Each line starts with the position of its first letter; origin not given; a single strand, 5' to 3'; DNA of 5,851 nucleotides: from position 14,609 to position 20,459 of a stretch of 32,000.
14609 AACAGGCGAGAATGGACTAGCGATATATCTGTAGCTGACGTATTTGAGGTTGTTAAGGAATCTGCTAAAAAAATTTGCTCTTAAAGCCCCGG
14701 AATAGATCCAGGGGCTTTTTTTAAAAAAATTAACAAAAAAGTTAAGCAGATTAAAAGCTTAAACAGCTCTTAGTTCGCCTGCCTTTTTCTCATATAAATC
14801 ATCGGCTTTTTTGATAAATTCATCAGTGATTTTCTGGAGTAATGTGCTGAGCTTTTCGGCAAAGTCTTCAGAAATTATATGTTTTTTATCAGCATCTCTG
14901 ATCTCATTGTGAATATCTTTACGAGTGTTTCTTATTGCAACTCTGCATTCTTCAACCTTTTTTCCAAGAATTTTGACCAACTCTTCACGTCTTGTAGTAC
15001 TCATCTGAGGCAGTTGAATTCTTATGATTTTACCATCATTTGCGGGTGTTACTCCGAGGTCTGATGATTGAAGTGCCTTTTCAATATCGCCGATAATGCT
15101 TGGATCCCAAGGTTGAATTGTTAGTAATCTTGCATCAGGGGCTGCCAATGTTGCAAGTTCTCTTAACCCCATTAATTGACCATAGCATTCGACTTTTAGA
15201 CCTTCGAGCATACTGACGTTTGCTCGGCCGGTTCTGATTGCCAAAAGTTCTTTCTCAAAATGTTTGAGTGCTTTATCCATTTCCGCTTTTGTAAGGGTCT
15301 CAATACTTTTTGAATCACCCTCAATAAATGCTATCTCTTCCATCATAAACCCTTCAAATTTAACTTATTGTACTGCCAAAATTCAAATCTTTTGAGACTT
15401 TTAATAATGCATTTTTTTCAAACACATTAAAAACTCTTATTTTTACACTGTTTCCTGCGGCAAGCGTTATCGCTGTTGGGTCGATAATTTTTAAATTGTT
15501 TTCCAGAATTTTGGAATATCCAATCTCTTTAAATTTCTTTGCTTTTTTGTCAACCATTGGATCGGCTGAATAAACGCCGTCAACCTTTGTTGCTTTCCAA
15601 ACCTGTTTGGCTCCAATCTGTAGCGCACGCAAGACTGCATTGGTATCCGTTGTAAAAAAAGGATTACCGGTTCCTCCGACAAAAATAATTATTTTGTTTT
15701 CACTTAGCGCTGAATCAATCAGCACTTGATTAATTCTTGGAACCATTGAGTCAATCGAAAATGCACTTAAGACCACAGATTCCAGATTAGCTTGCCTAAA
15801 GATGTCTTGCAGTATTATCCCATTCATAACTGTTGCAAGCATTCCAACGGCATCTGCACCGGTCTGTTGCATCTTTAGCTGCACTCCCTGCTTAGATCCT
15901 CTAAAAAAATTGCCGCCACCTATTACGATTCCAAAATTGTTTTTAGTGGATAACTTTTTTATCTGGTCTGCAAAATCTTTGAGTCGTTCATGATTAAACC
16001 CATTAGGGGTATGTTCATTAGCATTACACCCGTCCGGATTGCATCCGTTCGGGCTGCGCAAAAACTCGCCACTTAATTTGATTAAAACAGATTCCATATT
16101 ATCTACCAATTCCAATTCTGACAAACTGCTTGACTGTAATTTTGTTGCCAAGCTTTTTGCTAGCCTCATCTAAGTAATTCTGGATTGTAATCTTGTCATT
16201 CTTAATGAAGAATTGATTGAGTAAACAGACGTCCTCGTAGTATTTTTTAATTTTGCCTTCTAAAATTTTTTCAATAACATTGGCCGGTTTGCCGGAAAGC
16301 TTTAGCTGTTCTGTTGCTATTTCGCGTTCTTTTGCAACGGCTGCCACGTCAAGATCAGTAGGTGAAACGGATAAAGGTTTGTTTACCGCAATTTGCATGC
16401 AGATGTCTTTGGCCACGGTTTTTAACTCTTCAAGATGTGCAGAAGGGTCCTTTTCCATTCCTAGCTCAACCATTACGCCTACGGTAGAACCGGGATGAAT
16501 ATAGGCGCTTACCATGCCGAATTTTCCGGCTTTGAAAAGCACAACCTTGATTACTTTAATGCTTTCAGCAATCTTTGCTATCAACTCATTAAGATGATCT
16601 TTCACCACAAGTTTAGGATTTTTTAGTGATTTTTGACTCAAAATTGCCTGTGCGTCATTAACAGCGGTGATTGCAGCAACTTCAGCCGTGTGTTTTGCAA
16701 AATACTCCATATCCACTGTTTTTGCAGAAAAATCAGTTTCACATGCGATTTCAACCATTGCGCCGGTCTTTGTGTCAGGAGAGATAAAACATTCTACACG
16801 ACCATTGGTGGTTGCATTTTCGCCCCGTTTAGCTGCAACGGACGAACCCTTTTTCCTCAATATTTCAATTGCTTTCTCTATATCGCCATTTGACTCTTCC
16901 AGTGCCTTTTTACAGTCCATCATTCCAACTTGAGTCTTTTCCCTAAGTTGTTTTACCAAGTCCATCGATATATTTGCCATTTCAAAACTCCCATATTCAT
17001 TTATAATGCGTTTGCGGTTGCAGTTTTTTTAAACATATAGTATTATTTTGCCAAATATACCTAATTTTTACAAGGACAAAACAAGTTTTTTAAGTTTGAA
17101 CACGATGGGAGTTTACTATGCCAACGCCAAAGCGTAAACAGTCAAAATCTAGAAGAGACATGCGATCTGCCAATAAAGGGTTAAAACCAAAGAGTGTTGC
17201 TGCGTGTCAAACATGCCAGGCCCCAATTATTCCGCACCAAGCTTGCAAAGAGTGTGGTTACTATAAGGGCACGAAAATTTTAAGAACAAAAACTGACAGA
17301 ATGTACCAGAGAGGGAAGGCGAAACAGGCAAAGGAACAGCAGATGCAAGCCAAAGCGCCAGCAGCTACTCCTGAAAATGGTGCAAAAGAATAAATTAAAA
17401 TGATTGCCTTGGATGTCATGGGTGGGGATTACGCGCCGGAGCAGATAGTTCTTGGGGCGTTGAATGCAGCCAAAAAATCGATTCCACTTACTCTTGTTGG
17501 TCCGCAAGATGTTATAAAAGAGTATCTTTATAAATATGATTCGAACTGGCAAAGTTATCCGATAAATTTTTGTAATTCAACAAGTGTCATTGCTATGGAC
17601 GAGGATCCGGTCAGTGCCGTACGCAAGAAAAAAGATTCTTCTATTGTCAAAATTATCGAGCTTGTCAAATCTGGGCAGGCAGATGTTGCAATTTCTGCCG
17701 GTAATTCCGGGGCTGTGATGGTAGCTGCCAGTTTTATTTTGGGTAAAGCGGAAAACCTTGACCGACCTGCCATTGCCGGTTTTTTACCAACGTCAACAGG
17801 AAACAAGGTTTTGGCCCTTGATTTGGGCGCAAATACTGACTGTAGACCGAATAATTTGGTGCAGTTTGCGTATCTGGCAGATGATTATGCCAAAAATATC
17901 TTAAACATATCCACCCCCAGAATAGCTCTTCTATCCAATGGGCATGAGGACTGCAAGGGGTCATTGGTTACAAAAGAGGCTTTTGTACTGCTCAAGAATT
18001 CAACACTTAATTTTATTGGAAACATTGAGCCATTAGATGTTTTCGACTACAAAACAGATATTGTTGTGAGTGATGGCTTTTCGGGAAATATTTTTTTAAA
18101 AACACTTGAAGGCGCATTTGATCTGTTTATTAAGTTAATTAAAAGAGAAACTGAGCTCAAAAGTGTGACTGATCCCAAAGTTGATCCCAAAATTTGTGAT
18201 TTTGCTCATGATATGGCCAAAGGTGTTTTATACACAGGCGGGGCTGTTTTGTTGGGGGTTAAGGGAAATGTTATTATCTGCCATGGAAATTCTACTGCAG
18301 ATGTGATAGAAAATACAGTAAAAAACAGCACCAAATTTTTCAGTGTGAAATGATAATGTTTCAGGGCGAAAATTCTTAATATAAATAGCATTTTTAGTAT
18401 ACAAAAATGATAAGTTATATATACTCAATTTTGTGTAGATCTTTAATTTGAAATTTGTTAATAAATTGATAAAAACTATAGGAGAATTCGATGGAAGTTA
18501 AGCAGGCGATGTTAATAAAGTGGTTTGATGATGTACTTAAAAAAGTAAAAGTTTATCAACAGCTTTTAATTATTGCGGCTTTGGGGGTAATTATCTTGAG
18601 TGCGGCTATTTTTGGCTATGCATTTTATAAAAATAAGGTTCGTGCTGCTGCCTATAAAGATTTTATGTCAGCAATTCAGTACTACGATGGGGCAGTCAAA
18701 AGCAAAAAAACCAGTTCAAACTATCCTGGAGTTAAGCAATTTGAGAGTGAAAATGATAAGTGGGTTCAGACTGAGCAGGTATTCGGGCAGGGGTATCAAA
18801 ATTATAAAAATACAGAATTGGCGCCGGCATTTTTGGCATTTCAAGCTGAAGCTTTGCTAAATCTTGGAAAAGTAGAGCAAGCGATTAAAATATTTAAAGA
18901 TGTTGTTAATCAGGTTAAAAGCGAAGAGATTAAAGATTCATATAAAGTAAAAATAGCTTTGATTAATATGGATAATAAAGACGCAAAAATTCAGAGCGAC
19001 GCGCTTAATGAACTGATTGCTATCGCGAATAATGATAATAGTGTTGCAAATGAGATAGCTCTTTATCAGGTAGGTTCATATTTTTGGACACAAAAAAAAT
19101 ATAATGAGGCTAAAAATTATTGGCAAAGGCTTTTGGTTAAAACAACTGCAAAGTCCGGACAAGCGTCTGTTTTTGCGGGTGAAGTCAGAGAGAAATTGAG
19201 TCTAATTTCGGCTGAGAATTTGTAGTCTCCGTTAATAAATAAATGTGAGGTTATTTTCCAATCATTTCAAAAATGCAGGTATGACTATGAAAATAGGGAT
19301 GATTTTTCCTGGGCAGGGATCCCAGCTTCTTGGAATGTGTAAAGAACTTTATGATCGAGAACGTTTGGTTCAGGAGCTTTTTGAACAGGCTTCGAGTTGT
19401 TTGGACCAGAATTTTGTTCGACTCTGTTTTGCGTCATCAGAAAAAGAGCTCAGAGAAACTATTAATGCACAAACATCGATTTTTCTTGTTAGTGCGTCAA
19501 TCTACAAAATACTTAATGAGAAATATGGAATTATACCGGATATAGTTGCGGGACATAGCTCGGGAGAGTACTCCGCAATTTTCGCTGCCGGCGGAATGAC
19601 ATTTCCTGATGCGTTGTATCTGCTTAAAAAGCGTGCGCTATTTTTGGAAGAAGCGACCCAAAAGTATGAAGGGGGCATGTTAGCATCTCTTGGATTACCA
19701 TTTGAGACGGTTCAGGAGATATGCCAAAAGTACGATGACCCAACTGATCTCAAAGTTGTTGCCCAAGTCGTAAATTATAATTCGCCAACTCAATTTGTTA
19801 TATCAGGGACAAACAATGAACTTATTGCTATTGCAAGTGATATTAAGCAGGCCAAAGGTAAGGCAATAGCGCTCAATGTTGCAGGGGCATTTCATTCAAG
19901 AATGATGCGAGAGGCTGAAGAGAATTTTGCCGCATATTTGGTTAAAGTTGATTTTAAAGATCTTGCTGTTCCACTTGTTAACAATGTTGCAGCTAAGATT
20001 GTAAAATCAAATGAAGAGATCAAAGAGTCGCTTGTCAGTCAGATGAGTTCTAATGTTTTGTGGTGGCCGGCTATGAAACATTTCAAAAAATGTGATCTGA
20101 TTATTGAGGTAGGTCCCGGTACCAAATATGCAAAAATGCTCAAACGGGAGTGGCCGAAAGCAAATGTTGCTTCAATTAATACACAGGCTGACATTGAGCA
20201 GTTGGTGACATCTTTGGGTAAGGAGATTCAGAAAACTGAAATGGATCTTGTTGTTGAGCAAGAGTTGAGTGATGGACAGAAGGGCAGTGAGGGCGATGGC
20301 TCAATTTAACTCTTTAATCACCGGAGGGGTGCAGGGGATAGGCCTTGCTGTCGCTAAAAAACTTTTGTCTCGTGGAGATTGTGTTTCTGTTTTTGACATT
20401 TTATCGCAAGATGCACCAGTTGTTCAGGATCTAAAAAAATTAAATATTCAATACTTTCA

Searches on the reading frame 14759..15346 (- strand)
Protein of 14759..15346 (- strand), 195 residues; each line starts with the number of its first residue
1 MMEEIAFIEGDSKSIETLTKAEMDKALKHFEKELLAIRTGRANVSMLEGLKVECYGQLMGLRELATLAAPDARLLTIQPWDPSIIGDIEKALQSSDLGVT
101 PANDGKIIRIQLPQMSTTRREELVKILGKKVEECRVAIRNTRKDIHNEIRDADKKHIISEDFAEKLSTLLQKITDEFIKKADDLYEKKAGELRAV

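Call 16: search_protein_families(library=pfam, proteins=[window:14759-15346:-])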
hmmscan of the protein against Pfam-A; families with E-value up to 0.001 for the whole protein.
window:14759-15346:- (195 aa): 1 family
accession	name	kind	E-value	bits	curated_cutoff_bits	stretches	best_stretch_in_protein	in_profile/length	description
PF01765.24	RRF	-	3.9e-55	186.6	29.7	1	30-192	1-163/164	Ribosome recycling factor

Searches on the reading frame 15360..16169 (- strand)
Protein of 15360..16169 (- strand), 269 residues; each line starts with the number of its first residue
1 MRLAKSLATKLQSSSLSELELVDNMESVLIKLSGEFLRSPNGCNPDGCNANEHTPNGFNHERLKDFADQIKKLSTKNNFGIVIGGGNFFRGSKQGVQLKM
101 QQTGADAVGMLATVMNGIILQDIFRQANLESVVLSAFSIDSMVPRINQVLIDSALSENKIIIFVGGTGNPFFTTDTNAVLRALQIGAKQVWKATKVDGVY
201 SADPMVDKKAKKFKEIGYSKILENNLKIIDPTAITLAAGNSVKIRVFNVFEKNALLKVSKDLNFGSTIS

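Call 16: search_protein_families(library=pfam, proteins=[window:15360-16169:-])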
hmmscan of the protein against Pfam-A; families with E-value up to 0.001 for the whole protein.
window:15360-16169:- (269 aa): 1 family
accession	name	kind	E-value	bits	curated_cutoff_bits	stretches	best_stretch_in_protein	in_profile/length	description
PF00696.33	AA_kinase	-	1.3e-30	107.3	24.9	1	28-248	3-234/234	Amino acid kinase family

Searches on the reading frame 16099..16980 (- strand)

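Call 16: search_protein_families(library=pfam, proteins=[window:16099-16980:-])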
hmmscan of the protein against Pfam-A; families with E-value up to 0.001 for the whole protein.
window:16099-16980:- (293 aa): 2 families
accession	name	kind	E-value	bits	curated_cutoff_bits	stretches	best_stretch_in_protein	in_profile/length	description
PF00889.24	EF_TS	-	4e-53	180.5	27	1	73-292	1-203/204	Elongation factor TS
PF25025.1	EF-Ts_N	-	0.00016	22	33.2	1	8-44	16-53/60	Elongation factor Ts, mitochondrial, N-terminal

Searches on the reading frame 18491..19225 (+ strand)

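Call 16: search_protein_families(library=pfam, proteins=[window:18491-19225:+])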
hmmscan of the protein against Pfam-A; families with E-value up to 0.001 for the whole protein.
window:18491-19225:+ (244 aa): 5 families
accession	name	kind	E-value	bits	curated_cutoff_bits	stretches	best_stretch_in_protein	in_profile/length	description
PF25062.1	ARM_TT21_N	-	2.8e-09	37.5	40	1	90-230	8-142/222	Tetratricopeptide repeat protein 21 N-terminal ARM repeat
PF07719.23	TPR_2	-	4.8e-05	23.6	27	0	190-215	3-28/34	Tetratricopeptide repeat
PF13174.12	TPR_6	-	0.00031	21.6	26.3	0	118-141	6-29/33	Tetratricopeptide repeat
PF09976.15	TPR_21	-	0.00044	20.5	25.5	0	30-222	12-180/193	Tetratricopeptide repeat-like domain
PF13432.12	TPR_16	-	0.00069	20.5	32.7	0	109-138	28-57/65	Tetratricopeptide repeat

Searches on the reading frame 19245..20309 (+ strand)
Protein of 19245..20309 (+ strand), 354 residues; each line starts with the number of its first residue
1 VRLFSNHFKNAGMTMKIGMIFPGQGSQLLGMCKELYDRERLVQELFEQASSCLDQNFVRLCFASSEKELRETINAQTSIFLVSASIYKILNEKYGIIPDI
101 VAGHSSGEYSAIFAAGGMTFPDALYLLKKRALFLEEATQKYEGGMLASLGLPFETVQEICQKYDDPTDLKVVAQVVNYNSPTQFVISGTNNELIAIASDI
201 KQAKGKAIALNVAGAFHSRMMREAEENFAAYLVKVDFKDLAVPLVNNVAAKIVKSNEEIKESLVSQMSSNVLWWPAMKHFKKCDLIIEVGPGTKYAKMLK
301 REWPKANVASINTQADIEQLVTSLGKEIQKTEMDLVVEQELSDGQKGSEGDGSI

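Call 16: search_protein_families(library=pfam, proteins=[window:19245-20309:+])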
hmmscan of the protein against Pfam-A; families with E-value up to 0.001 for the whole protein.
window:19245-20309:+ (354 aa): 1 family
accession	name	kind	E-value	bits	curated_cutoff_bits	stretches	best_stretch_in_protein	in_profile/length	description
PF00698.26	Acyl_transf_1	-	2.4e-28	99.9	32.7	1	20-305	3-281/319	Acyl transferase domain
